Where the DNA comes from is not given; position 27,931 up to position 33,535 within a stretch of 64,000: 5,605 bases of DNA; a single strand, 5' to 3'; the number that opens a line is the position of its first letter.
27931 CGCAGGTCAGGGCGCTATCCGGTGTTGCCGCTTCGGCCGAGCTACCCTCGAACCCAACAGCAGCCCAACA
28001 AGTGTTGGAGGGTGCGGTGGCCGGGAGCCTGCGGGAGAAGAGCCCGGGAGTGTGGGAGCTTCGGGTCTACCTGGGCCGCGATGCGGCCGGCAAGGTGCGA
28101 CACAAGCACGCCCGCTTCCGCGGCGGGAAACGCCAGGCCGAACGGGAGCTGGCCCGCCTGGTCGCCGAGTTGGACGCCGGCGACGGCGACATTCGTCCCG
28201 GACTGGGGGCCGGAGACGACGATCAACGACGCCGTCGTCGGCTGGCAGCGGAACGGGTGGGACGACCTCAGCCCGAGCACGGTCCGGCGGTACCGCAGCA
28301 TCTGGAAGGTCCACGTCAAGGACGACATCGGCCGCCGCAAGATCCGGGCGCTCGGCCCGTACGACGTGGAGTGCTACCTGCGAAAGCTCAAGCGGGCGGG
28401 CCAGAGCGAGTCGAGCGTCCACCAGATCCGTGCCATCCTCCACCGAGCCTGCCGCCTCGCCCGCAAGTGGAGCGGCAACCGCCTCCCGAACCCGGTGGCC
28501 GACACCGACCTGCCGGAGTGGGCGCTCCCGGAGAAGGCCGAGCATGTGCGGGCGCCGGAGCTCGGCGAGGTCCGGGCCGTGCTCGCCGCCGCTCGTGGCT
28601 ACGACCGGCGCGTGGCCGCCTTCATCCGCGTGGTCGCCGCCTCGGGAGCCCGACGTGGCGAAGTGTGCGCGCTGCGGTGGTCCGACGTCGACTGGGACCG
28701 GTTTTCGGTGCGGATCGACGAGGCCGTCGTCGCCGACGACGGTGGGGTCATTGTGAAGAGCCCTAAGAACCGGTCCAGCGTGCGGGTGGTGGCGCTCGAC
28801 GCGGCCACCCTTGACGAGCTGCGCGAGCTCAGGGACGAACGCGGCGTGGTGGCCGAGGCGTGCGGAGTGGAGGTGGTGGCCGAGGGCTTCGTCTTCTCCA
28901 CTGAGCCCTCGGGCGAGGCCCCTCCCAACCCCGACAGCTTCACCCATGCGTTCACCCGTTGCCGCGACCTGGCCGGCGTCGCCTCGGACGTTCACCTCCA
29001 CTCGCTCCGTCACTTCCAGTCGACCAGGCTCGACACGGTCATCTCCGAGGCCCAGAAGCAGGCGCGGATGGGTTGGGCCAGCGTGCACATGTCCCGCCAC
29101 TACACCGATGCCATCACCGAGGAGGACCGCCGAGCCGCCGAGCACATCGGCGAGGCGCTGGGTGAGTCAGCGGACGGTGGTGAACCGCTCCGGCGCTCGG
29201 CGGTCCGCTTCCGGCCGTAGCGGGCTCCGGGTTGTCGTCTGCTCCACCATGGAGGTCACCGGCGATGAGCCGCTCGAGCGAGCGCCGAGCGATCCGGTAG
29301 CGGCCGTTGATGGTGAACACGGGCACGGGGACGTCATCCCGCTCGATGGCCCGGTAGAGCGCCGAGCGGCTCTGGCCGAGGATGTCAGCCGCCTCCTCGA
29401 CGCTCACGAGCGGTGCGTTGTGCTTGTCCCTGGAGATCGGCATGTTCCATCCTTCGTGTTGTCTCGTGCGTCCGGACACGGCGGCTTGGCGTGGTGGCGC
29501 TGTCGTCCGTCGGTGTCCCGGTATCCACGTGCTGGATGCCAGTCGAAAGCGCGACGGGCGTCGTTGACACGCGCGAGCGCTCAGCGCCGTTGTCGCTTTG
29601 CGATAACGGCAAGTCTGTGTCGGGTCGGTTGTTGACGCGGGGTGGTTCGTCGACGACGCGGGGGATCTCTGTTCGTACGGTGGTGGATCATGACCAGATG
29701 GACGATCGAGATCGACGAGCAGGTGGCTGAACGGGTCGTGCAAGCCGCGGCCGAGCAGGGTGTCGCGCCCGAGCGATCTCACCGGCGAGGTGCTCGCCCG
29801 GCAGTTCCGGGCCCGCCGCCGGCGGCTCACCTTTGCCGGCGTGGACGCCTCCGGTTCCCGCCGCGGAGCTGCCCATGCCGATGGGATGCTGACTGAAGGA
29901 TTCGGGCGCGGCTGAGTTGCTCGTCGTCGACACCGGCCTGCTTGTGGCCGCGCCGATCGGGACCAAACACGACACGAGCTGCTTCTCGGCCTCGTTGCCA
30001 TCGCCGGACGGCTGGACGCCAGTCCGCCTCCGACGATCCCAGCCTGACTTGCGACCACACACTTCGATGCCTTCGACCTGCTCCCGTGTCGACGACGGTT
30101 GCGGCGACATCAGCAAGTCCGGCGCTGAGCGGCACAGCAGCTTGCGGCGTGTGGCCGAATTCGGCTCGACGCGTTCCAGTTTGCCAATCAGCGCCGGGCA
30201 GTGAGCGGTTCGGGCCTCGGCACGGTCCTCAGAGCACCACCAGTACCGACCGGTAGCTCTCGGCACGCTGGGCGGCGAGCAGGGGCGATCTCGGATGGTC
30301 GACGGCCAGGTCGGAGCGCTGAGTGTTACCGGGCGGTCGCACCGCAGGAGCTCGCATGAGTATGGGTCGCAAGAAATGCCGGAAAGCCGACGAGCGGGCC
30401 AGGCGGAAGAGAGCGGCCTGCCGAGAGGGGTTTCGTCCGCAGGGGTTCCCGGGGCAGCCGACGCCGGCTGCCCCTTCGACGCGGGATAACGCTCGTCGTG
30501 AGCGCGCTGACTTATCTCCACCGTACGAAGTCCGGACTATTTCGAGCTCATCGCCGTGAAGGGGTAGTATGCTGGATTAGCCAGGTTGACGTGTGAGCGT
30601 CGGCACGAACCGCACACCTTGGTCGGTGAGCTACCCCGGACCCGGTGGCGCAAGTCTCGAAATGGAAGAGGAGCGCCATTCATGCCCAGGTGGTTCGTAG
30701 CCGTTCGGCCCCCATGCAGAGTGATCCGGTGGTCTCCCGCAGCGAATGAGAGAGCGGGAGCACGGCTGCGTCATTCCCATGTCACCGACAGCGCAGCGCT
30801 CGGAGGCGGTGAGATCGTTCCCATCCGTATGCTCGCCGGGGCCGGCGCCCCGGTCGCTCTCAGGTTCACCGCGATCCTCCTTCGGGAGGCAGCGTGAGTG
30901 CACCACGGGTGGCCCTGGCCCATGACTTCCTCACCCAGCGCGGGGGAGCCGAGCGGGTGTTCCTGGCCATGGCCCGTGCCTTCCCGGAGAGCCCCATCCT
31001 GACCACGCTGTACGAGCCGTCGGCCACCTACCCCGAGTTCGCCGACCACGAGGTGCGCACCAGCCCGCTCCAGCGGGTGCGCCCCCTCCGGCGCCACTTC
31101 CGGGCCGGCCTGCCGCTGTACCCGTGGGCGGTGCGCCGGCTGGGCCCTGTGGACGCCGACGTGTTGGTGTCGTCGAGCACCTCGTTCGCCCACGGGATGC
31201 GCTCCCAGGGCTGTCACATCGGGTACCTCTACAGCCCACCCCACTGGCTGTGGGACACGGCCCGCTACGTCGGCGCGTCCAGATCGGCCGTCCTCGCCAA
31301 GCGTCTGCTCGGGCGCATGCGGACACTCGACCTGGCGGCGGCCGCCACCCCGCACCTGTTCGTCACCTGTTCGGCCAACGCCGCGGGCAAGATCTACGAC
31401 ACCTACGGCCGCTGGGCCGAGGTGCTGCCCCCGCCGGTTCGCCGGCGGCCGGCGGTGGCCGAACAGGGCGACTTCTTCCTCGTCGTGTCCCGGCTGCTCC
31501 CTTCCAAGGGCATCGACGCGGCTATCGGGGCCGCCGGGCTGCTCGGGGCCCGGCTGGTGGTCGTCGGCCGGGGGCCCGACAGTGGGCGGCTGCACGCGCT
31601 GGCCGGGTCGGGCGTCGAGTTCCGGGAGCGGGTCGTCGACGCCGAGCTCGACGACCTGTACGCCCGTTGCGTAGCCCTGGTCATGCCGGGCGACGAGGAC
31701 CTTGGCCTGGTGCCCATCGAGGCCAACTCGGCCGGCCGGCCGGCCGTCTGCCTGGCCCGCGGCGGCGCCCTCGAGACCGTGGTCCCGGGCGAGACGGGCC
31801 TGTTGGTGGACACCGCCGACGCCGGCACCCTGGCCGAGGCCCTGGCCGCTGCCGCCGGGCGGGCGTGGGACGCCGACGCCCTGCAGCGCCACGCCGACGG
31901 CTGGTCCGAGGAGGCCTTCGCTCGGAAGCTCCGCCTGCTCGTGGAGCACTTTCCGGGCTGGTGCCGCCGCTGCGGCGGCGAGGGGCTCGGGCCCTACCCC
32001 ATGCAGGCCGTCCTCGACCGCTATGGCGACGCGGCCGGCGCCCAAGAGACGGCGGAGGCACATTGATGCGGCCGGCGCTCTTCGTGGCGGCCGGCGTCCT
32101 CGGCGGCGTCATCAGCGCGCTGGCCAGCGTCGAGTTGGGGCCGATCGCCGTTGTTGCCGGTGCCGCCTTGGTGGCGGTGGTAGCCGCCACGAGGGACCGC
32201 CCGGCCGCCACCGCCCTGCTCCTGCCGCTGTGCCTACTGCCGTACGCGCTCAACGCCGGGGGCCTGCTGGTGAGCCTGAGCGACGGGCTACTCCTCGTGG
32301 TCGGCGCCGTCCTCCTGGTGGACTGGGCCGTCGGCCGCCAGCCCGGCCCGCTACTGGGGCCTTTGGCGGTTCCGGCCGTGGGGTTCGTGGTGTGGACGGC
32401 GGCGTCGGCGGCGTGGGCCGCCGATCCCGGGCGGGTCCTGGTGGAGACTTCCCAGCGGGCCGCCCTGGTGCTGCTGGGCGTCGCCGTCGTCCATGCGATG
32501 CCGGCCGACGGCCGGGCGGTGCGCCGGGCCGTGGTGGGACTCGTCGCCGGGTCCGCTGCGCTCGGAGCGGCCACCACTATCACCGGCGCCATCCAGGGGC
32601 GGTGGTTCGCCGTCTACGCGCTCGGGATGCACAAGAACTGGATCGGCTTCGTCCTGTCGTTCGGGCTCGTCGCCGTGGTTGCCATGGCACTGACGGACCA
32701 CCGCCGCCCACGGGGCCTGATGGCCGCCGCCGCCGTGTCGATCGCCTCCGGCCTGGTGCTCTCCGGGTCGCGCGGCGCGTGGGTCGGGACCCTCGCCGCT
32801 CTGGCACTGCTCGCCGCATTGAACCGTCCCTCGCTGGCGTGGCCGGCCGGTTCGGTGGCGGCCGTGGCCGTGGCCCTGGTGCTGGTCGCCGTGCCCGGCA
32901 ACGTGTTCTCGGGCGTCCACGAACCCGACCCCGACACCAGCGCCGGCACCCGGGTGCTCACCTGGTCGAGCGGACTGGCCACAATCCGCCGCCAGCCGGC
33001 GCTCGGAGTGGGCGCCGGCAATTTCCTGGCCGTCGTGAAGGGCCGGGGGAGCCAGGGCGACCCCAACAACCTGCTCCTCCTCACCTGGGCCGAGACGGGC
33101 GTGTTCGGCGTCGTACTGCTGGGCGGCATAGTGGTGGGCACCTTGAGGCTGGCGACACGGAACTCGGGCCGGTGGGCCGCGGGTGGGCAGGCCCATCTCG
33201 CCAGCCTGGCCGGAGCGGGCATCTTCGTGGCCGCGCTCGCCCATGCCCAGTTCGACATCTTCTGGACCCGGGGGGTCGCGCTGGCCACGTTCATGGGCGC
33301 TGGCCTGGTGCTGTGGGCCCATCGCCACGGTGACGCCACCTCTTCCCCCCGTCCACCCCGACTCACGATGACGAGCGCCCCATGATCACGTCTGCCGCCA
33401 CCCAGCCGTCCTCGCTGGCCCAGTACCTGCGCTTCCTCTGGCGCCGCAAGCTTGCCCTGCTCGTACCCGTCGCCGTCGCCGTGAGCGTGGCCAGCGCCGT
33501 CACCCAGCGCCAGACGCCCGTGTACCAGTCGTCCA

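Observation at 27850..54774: tRNA-Met-integrated ~26.9 kb island whose cargo is an entire glycan biosynthesis cluster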

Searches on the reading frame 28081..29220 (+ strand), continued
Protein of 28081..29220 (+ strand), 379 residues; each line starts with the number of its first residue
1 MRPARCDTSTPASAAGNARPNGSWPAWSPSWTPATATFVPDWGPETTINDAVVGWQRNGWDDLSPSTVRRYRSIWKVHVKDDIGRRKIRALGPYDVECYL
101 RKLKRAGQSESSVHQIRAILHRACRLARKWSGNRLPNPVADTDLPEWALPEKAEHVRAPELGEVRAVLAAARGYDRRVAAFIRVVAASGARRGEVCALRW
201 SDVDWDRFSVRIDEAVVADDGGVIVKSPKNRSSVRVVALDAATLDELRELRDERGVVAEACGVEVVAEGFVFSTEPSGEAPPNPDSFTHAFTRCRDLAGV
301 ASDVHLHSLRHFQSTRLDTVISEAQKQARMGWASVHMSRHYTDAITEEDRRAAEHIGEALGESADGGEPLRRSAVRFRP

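Call 61: find_related_loci(query=P0233, collection=viral_contigs, flank=10000)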
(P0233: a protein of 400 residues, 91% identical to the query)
Query P0233 (400 aa) in viral_contigs; peptide patterns used: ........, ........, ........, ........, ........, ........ (x = any residue, [..] = any of these).
5 stretches matched a pattern; 2 encode a relative of the query (tblastn E <= 1e-3); 2 distinct loci.
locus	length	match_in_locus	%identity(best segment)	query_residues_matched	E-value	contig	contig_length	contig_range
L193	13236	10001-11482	26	11-380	1e-7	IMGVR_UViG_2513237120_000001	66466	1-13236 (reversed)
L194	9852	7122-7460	26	109-227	8e-7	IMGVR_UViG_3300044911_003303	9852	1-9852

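Call 62: search_dna_similar(query=P0233, collection=phages, mode=protein, max_rows=10)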
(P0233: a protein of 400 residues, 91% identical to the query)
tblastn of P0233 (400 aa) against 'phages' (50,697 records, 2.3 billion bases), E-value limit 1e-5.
Records with a match: 249; places in all: 252; records where one place covers at least 80% of the query: 167.
Best place of each record, by identity: <60% 249.
By first word of the organism name: Streptococcus 104; Paenibacillus 74; Bacteriophage 14; Bacillus 10; Thermus 7; Mycobacterium 7; Enterococcus 5; Clostridium 5; Brevibacillus 4; Lactobacillus 3; and 13 more.
By host as written in the record: Paenibacillus larvae 32; - 17; Paenibacillus larvae 2017 10; Paenibacillus larvae F1A 9; Paenibacillus larvae ATCC 9545 7; Mycobacterium smegmatis mc2 155 7; Thermus thermophilus HB8 4; Paenibacillus larvae NW6 4; and 139 more.
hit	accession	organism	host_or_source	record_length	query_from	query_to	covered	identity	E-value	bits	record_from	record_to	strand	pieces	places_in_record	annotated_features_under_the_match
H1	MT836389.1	Bacteriophage sp.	human fecal samples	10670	11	390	95%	29.2%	4e-9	64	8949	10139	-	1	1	record has no annotation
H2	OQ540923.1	Microcystis phage MJing1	Microcystis sp.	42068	1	381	95%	28.6%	3e-13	77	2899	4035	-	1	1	integrase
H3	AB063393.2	Thermus virus IN93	Thermus thermophilus TZ2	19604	3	373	93%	27.4%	4e-6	55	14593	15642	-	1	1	unnamed protein product; ORF39; similar to phage integrase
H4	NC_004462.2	Thermus virus IN93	Thermus thermophilus TZ2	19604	3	373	93%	27.4%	4e-6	55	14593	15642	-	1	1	integrase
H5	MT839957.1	Bacteriophage sp.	human fecal samples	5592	3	385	96%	25.4%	2e-11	72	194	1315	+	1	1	record has no annotation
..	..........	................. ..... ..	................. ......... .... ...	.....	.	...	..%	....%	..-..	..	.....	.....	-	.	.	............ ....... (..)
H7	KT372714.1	Bacillus phage vB_BtS_BMBtp16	Bacillus thuringiensis YBT-1518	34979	1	381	95%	24.8%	3e-11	71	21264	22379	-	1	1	integrase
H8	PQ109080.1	Thermus phage Riverbug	Thermus thermophilus HB8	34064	3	372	93%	25.3%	3e-8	62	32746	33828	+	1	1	integrase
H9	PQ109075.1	Thermus phage Lalka8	Thermus thermophilus HB8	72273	38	373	84%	27.8%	5e-9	64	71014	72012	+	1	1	integrase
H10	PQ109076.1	Thermus phage Lalka27a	Thermus thermophilus HB27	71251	38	373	84%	27.8%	1e-8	63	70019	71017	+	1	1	integrase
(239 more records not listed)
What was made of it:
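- On Prophage: The integrase has no phage relative above 30% identity (calls 61, 62).
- The integrase has no relative above 30% identity in 50,697 phage records (call 62), and only two 26% hits in IMG/VR (call 61).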

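Call 63: search_dna_similar(query=P0233, collection=plasmids, mode=protein, max_rows=10)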
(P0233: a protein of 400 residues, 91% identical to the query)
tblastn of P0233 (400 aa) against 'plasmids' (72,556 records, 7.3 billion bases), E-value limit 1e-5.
Records with a match: 56; places in all: 60; records where one place covers at least 80% of the query: 41.
Best place of each record, by identity: <60% 56.
By first word of the organism name: Bacillus 31; Enterococcus 7; Streptomyces 4; Lactiplantibacillus 3; Lacticaseibacillus 2; Deinococcus 1; Vescimonas 1; Streptococcus 1; Lentilactobacillus 1; Rossellomorea 1; and 4 more.
By predicted mobility (MOB-suite, as given by PLSDB): non-mobilizable 51; conjugative 3; mobilizable 2.
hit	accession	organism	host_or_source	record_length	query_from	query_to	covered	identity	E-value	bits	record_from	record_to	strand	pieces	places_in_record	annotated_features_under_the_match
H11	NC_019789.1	Deinococcus peraridilitoris DSM 19664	-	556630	11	381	93%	27.9%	5e-14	82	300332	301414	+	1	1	site-specific integrase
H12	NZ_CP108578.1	Streptomyces goshikiensis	-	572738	3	390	97%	26.0%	6e-9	66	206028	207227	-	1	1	tyrosine-type recombinase/integrase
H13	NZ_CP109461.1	Streptomyces sp. NBC_01454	-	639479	17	398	96%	25.7%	1e-7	62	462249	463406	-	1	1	tyrosine-type recombinase/integrase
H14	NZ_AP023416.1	Vescimonas fastidiosa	Homo sapiens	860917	3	382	95%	24.9%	6e-9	66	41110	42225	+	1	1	site-specific integrase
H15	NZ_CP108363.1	Streptomyces sp. NBC_01343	-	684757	3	382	95%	24.1%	6e-7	59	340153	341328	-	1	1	tyrosine-type recombinase/integrase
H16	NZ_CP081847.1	Enterococcus raffinosus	Homo sapiens,feces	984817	11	377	92%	24.7%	7e-11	72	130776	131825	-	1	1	site-specific integrase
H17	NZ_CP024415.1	Lactiplantibacillus plantarum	Whole organism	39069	1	373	93%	24.1%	7e-9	66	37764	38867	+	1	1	site-specific integrase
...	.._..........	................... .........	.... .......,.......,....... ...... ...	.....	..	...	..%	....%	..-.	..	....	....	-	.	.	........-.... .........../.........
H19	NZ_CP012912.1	Streptococcus suis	pig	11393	6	383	95%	23.4%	8e-8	62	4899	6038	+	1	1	site-specific integrase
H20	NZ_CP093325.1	Bacillus sp. N5-665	whole organism,peat soil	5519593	1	387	97%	22.3%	3e-9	67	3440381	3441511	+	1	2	none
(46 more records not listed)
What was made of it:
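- Tried and rejected: Prophage and plasmid origin are rejected by calls 61-63.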

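Call 79: search_protein_families(library=ncbifam, proteins=[P0233], max_evalue=0.00001)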
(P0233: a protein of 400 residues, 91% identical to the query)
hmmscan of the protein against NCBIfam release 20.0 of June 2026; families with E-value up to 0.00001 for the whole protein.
P0233 (400 aa): 3 families
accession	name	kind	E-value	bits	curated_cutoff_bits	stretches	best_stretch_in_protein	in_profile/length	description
NF040815.2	recomb_XerA_Arch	equivalog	5.6e-13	49.1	220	1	83-368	11-257/263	site-specific tyrosine recombinase/integron integrase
TIGR02225.1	recomb_XerD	equivalog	8.8e-07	28.5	329.6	1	84-338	13-246/290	site-specific tyrosine recombinase XerD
TIGR02224.1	recomb_XerC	equivalog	6.9e-06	25.6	335.15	0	84-338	13-249/295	tyrosine recombinase XerC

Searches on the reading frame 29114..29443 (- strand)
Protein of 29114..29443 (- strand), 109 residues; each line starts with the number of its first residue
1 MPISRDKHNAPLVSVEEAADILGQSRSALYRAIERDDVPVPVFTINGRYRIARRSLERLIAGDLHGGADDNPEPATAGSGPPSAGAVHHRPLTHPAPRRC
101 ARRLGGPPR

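Call 60: search_protein_families(library=pfam, proteins=[window:29114-29443:-], max_evalue=0.01)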
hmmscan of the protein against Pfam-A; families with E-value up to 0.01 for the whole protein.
window:29114-29443:- (109 aa): 2 families
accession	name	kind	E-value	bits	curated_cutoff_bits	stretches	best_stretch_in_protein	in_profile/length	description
PF12728.13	HTH_17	-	1.7e-09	38.2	27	1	13-61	2-48/51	Helix-turn-helix domain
PF02954.25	HTH_8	-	0.0075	16.4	22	0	16-35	22-41/42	Bacterial regulatory protein, Fis family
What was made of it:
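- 29114..29443 (-): Excisionase-like HTH_17 protein, convergent with the integrase. PF12728, E = 1.7e-9 (call 60).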

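Call 79: search_protein_families(library=ncbifam, proteins=[window:29114-29443:-], max_evalue=0.00001)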
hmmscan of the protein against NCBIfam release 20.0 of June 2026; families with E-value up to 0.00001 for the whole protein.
window:29114-29443:- (109 aa): 0 families

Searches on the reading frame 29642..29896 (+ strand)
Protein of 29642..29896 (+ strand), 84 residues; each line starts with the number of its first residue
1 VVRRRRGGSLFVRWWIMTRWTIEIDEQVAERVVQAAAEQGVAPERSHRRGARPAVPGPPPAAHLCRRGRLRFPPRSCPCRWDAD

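Call 60: search_protein_families(library=pfam, proteins=[window:29642-29896:+], max_evalue=0.01)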
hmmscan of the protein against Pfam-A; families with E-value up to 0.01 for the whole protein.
window:29642-29896:+ (84 aa): 0 families
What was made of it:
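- Checked: The 'TA remnants' at 29642-30204 gave no Pfam match (call 60) and remain an eyeball call.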

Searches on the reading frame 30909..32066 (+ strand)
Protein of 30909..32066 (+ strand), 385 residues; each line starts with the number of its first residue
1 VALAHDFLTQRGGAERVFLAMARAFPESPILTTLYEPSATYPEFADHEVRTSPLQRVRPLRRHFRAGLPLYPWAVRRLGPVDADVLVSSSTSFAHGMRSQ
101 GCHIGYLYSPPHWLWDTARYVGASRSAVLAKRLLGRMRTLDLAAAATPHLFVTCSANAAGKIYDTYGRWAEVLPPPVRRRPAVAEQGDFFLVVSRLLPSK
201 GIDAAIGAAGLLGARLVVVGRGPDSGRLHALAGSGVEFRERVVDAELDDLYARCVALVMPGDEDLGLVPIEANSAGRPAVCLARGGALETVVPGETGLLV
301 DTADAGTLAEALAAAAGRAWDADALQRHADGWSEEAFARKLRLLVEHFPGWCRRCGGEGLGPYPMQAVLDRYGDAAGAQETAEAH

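Call 9: search_protein_families(library=pfam, proteins=[window:30909-32066:+])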
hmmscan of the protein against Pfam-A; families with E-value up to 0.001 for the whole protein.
window:30909-32066:+ (385 aa): 4 families
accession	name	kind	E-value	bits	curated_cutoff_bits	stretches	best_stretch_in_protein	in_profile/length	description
PF00534.26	Glycos_transf_1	-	3.9e-20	72.5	26.4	1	180-314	8-154/172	Glycosyl transferases group 1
PF13692.12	Glyco_trans_1_4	-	3.1e-18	66.8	27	1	190-314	4-138/142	Glycosyl transferases group 1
PF13439.12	Glyco_transf_4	-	5.4e-05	23.7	28.5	1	12-177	2-166/170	Glycosyltransferase Family 4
PF20706.3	GT4-conflict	-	0.00031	20.3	26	1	178-295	189-327/385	Family 4 Glycosyltransferase in conflict systems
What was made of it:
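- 30894..32066 (+): GT4 glycosyltransferase. Pfam (call 9).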

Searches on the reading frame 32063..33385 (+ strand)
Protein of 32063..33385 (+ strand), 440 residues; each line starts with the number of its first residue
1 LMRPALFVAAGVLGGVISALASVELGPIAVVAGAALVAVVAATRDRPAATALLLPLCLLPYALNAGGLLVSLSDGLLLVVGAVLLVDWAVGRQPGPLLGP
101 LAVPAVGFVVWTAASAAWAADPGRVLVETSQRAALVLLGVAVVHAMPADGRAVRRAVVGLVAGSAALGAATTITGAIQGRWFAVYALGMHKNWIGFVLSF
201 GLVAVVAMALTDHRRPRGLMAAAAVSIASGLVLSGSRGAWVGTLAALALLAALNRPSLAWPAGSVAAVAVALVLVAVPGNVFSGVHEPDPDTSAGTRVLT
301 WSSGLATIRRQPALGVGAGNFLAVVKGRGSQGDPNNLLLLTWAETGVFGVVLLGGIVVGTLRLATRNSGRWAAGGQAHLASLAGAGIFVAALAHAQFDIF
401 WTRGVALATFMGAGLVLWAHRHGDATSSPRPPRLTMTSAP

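Call 9: search_protein_families(library=pfam, proteins=[window:32063-33385:+])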
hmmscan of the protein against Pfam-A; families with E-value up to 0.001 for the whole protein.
window:32063-33385:+ (440 aa): 1 family
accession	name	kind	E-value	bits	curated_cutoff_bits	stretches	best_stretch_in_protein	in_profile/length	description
PF04932.20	Wzy_C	-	6.1e-17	62.2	31.7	1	223-353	2-148/149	O-Antigen ligase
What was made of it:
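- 32063..33385 (+): Wzy_C-family polymerase/ligase-like membrane protein. PF04932, E = 6e-17 (call 9).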

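Call 79: search_protein_families(library=ncbifam, proteins=[window:32063-33385:+], max_evalue=0.00001)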
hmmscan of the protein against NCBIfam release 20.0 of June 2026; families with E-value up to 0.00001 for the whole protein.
window:32063-33385:+ (440 aa): 0 families
